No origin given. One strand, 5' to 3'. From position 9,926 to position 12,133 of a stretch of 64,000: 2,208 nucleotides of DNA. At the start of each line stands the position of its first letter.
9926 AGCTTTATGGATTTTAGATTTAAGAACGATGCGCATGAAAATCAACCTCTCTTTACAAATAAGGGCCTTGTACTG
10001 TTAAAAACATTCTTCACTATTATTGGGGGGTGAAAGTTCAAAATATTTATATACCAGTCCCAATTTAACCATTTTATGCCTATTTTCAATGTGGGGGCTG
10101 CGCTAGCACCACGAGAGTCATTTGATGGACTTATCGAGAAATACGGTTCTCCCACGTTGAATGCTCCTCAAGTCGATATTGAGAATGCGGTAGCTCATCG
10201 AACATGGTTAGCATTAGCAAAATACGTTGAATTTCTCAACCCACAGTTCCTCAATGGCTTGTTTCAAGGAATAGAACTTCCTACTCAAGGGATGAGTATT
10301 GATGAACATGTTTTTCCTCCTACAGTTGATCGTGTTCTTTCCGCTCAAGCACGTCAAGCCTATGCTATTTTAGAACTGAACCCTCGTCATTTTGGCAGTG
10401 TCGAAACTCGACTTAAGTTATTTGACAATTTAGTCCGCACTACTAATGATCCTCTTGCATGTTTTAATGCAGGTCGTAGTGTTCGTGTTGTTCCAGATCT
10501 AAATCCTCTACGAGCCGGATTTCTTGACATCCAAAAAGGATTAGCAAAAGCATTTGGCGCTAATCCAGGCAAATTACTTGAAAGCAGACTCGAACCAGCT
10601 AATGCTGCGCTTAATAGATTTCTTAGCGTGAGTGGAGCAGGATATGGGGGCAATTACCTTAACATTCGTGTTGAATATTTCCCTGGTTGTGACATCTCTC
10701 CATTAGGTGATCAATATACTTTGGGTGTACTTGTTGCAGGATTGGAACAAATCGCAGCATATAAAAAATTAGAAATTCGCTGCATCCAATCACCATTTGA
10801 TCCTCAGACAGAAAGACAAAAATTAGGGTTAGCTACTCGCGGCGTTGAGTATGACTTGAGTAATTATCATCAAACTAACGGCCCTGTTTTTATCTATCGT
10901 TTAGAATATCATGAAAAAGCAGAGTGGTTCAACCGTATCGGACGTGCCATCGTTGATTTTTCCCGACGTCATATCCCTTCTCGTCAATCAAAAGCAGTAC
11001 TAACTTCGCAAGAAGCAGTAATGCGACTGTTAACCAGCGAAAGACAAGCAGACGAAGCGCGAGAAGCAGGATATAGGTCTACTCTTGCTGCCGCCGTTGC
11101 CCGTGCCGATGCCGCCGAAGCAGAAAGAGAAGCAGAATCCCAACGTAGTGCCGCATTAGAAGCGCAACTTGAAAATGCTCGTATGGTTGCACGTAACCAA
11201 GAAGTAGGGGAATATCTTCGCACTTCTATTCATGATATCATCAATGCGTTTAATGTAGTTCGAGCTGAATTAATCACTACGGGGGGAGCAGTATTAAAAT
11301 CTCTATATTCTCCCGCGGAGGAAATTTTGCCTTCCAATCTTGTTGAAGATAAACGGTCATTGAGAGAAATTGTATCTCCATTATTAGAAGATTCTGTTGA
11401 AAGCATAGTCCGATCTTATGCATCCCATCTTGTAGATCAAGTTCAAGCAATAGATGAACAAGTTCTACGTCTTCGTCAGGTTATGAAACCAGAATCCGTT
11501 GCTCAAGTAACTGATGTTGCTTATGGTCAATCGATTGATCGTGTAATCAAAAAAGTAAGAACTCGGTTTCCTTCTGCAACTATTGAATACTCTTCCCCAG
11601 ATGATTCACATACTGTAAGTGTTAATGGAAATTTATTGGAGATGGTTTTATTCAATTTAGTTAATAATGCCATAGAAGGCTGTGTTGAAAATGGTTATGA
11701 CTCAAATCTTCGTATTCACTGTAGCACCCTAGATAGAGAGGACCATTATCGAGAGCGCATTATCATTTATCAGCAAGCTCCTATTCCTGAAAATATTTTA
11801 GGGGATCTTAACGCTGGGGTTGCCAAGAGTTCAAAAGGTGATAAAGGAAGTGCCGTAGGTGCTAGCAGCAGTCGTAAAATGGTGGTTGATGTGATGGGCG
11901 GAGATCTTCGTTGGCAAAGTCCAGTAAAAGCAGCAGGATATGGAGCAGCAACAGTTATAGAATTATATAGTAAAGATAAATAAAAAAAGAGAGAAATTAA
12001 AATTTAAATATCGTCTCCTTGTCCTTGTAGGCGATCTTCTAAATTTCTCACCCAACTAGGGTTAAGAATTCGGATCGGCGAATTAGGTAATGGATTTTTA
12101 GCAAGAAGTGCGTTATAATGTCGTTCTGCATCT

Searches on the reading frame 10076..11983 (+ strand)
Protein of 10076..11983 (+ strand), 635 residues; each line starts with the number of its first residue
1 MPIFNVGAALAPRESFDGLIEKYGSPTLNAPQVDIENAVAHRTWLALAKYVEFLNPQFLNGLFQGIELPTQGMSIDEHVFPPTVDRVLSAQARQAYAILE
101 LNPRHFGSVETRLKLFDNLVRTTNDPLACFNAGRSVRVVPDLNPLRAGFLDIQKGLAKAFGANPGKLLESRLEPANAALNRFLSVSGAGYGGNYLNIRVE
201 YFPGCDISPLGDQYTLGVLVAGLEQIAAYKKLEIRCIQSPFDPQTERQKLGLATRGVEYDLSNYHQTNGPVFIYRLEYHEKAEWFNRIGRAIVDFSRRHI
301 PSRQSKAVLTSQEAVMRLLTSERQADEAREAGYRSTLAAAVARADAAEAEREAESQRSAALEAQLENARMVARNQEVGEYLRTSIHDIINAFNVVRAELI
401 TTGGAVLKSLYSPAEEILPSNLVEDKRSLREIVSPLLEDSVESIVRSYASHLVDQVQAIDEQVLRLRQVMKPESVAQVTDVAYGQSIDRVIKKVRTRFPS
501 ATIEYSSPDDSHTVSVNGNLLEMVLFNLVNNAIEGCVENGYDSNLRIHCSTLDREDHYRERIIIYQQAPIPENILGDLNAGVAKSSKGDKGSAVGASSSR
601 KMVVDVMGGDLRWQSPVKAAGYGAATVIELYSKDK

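Call 51: find_encoding_contigs(protein=window:10076-11983:+, flank=10000, max_places=1)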
Protein window:10076-11983:+ (635 aa): 5 contigs read that carry it; 1 place shown.
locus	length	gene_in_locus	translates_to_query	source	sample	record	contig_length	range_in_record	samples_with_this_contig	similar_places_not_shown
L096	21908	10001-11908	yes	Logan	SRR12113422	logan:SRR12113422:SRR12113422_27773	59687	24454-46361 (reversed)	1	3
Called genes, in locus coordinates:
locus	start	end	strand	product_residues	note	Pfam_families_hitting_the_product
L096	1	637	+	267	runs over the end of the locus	PF01978:TrmB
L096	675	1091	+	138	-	-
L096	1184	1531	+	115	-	PF01981:PTH2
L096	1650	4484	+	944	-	PF13385:Laminin_G_3 (faint), PF22680:Glyco_hydro_123_N_2 (weak)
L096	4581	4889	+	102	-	PF00935:Ribosomal_L44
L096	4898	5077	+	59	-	PF01667:Ribosomal_S27e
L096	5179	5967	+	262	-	PF00575:S1, PF07541:EIF_2_alpha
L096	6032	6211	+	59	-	PF04135:Nop10p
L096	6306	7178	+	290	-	PF00561:Abhydrolase_1, PF12146:Hydrolase_4, PF12697:Abhydrolase_6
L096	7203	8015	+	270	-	PF00561:Abhydrolase_1 (faint), PF12697:Abhydrolase_6 (weak), PF12146:Hydrolase_4 (weak)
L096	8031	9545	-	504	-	-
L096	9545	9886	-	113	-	PF02261:Asp_decarbox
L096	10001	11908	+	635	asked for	-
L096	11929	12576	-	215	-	-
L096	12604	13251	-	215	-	-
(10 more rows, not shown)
